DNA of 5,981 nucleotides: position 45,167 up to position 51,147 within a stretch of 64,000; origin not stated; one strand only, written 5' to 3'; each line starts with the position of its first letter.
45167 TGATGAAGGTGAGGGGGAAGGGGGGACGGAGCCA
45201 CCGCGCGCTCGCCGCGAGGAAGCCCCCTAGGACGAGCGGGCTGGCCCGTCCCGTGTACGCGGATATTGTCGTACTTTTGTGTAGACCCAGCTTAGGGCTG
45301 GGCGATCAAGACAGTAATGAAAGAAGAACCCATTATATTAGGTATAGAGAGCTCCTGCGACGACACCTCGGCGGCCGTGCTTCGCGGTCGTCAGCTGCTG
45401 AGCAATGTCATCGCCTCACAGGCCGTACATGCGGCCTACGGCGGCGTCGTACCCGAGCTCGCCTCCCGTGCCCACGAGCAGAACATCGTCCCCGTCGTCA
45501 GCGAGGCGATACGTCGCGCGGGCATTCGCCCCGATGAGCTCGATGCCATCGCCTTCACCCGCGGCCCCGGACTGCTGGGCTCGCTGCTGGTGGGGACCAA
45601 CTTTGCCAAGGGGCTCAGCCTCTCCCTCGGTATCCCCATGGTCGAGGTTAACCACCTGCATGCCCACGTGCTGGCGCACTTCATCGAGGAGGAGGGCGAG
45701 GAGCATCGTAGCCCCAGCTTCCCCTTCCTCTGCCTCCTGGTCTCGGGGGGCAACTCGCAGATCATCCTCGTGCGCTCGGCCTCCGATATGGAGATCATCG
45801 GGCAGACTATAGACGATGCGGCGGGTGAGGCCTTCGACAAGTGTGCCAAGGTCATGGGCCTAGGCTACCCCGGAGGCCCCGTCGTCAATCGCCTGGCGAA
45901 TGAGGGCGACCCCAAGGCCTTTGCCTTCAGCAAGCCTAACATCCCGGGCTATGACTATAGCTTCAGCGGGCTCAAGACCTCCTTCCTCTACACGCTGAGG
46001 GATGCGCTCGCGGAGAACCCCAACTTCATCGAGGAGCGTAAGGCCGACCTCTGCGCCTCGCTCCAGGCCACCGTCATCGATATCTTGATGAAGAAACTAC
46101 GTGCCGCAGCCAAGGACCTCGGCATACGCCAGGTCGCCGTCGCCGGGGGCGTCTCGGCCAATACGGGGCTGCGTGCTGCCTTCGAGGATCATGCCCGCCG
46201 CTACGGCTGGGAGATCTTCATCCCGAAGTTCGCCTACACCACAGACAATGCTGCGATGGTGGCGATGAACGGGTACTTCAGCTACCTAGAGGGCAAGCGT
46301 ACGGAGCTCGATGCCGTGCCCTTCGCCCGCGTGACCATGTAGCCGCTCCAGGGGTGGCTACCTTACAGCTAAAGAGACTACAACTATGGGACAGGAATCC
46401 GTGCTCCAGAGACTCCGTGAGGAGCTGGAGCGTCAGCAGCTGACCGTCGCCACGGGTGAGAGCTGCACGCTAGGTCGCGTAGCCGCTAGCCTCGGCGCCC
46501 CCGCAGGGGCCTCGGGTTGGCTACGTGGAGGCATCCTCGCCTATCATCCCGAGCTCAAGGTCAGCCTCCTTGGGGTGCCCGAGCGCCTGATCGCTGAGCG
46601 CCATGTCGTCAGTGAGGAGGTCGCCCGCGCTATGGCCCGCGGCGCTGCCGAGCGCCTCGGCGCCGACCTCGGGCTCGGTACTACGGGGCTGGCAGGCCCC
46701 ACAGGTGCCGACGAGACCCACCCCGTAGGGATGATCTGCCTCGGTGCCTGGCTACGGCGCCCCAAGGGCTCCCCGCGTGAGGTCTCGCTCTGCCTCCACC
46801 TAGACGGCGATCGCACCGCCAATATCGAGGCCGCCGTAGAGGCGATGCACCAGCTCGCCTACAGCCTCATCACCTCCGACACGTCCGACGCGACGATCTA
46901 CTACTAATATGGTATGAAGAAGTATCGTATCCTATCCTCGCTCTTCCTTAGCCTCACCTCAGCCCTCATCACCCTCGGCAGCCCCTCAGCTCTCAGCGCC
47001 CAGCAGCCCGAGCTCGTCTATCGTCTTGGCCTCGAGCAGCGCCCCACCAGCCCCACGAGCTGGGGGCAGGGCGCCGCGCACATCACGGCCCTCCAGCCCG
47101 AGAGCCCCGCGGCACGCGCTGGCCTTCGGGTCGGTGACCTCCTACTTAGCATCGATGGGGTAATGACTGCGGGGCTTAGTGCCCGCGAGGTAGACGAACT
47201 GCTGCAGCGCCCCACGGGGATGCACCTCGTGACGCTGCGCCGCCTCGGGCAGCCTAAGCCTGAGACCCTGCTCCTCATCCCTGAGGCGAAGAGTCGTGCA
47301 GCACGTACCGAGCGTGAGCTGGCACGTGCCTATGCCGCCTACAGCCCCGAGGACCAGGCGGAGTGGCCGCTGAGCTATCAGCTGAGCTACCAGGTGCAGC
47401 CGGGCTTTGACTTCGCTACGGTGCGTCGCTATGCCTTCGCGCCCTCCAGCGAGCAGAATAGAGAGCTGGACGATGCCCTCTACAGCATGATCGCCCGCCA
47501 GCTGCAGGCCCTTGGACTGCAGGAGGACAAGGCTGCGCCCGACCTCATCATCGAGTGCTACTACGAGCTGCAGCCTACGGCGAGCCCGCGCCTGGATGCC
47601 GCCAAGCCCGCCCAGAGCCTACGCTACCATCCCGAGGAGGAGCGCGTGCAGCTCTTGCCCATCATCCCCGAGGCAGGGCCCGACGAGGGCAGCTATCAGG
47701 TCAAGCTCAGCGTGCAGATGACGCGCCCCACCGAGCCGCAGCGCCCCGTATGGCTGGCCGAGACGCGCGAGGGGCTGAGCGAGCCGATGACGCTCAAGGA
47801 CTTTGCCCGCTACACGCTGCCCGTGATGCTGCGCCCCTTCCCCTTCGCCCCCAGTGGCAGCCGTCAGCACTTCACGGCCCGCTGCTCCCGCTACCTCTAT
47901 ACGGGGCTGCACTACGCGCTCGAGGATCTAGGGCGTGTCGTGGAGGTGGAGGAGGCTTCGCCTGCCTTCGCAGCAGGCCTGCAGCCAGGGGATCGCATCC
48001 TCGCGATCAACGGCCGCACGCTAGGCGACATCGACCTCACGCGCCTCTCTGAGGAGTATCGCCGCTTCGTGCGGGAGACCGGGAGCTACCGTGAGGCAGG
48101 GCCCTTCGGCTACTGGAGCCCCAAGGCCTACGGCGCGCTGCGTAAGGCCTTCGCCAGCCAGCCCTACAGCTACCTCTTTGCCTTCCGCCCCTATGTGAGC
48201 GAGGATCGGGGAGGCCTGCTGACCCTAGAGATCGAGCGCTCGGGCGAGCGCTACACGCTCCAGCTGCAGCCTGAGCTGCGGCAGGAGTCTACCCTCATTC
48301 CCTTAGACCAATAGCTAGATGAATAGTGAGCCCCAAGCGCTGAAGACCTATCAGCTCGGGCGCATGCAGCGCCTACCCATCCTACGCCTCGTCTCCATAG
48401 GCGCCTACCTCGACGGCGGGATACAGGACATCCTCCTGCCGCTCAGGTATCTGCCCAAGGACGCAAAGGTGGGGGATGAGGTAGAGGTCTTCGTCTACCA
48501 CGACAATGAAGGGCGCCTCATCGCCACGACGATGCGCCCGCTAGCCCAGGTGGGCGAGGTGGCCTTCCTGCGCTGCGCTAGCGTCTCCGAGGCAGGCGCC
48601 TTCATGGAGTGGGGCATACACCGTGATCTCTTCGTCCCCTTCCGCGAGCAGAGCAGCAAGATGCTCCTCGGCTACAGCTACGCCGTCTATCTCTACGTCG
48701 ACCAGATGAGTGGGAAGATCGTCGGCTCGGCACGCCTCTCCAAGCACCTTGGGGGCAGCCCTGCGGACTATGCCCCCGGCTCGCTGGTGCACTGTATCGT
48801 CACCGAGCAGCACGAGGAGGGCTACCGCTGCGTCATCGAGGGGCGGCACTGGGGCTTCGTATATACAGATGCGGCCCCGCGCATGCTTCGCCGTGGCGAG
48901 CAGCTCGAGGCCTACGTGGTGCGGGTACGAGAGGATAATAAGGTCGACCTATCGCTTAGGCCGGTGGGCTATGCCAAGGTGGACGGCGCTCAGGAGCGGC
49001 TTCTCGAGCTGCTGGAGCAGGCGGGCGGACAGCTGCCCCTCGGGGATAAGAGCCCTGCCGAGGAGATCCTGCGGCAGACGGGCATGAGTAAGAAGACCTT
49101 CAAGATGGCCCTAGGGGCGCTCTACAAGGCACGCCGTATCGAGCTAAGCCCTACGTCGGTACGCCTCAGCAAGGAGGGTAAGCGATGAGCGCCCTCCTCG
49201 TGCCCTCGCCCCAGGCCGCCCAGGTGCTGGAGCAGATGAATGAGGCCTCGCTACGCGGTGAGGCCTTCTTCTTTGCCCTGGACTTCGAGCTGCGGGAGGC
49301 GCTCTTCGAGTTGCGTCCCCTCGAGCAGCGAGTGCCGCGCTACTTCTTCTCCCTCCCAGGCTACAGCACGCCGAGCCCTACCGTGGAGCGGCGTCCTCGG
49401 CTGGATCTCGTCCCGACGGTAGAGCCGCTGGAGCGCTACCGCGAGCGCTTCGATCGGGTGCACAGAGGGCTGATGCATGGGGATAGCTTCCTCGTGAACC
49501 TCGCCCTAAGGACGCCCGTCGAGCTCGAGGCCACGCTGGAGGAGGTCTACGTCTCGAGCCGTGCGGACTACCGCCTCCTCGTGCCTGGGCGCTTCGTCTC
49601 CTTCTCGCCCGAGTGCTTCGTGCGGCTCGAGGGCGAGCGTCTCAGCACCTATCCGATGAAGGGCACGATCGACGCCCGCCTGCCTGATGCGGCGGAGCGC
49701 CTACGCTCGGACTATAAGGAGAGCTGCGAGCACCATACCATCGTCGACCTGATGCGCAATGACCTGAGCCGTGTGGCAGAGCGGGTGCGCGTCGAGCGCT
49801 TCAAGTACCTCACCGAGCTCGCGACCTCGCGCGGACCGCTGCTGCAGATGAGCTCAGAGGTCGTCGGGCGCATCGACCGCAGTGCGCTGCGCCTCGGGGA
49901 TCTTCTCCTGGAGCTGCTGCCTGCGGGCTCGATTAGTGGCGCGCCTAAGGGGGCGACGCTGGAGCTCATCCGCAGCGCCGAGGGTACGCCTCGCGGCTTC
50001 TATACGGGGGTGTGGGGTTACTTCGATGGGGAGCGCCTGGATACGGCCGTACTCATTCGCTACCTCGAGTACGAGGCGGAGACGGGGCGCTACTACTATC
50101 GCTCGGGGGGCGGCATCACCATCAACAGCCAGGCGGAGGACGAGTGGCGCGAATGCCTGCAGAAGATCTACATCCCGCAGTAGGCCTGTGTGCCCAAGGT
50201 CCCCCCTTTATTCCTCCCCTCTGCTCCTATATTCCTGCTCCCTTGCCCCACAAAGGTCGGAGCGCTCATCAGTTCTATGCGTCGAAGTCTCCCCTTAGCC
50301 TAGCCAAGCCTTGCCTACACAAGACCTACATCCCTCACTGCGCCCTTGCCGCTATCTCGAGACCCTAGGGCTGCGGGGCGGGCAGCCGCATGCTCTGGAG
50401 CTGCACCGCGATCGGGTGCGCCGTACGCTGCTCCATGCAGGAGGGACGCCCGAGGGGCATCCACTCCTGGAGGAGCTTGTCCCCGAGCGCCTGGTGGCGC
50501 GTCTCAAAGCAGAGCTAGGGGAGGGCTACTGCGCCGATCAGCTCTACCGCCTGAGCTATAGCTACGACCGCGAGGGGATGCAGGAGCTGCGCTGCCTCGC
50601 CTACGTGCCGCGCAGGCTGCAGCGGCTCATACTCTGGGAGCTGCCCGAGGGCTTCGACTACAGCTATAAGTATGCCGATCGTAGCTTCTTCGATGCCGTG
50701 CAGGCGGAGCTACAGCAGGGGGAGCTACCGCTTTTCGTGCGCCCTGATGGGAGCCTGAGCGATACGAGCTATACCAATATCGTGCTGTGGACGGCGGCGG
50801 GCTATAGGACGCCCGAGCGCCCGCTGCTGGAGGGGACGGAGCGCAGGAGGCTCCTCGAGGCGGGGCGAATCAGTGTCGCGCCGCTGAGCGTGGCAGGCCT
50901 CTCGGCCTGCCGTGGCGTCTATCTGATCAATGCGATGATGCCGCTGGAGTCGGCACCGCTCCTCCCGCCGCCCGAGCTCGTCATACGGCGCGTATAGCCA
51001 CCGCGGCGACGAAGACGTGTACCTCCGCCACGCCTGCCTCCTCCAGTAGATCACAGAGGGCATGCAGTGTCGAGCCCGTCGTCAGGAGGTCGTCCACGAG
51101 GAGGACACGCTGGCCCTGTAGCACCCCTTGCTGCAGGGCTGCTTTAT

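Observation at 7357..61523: Dispersed family of tandem 22-bp near-palindromic units with a GATATC-centred core at 10 or more intergenic loci in 64 kb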

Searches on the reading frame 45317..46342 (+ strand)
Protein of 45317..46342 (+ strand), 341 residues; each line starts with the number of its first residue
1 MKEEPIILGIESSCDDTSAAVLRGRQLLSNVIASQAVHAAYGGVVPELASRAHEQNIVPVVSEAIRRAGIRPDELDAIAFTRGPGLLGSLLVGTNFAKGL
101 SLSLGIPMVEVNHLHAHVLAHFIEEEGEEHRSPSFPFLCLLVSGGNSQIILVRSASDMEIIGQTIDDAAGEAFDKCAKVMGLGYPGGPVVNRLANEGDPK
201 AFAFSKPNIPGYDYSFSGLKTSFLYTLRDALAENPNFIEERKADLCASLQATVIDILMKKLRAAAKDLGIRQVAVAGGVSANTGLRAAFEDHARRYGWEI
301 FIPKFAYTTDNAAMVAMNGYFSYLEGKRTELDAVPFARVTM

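Call 82: search_protein_families(library=pfam, proteins=[window:45317-46342:+], max_evalue=0.00001)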
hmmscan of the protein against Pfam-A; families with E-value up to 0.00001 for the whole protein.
window:45317-46342:+ (341 aa): 2 families
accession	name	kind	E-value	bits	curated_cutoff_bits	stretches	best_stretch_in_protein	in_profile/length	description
PF00814.31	TsaD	-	4.7e-94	315.4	24.8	1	26-316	1-263/264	tRNA N6-adenosine threonylcarbamoyltransferase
PF22521.2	HypF_C_2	-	4.8e-06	26.9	27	1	239-306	163-230/241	Carbamoyltransferase, Kae1-like Domain, second subdomain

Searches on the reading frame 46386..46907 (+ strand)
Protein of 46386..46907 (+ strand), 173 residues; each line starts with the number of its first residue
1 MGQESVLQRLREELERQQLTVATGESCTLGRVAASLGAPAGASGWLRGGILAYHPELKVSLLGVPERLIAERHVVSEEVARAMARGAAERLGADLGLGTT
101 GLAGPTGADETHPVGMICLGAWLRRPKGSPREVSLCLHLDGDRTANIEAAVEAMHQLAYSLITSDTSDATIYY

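Call 82: search_protein_families(library=pfam, proteins=[window:46386-46907:+], max_evalue=0.00001)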
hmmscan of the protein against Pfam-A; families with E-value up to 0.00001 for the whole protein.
window:46386-46907:+ (173 aa): 1 family
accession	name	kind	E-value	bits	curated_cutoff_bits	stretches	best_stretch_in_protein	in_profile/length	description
PF02464.23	CinA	-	2.5e-39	134.9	23.5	1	5-157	3-150/155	Competence-damaged protein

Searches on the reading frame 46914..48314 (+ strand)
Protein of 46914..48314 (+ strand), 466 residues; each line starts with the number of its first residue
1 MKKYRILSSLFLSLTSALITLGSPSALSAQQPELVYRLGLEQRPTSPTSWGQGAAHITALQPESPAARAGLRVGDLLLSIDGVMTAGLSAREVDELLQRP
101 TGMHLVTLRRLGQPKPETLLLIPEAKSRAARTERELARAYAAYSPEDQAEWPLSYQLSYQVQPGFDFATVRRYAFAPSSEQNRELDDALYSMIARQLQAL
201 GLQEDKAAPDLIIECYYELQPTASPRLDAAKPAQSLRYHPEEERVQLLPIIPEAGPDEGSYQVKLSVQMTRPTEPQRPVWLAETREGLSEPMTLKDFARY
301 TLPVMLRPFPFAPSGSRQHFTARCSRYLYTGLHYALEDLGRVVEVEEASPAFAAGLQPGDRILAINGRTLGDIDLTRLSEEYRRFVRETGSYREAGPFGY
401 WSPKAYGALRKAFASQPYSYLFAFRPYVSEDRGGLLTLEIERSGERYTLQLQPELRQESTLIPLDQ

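Call 82: search_protein_families(library=pfam, proteins=[window:46914-48314:+], max_evalue=0.00001)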
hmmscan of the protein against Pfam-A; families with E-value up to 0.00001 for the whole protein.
window:46914-48314:+ (466 aa): 4 families
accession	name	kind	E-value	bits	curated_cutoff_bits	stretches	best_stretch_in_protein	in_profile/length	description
PF17820.7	PDZ_6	-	4.4e-24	84.4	27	2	57-102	2-45/54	PDZ domain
PF00595.29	PDZ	-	3.8e-15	56.5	23.2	1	43-105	17-75/81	PDZ domain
PF13180.12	PDZ_2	-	4.4e-13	49.8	27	1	341-372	15-46/80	PDZ domain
PF13590.11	DUF4136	-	1.2e-10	42.5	32.8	1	159-310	3-151/152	Domain of unknown function (DUF4136)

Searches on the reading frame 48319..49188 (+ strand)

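Call 82: search_protein_families(library=pfam, proteins=[window:48319-49188:+], max_evalue=0.00001)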
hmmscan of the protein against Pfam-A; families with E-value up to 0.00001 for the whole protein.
window:48319-49188:+ (289 aa): 2 families
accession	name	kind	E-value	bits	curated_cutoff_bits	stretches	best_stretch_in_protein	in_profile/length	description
PF13509.12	S1_2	-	3.3e-24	85.2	21.8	1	13-71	1-60/61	S1 domain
PF17783.7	CvfB_WH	-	2.7e-21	75.5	22.9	1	226-283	1-58/58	CvfB-like winged helix domain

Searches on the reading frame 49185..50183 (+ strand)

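Call 83: search_protein_families(library=pfam, proteins=[window:49185-50183:+], max_evalue=0.00001)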
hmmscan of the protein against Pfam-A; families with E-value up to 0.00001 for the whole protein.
window:49185-50183:+ (332 aa): 1 family
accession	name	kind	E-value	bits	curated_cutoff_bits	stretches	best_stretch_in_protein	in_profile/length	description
PF00425.24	Chorismate_bind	-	9.4e-57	192.9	27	1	83-327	3-257/257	chorismate binding enzyme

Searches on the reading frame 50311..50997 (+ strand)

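Call 83: search_protein_families(library=pfam, proteins=[window:50311-50997:+], max_evalue=0.00001)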
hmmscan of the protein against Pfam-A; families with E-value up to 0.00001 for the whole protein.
window:50311-50997:+ (228 aa): 1 family
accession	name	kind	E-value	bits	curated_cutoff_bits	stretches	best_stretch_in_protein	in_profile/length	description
PF01063.24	Aminotran_4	-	1.3e-08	35.4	28.5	1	132-211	130-216/223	Amino-transferase class IV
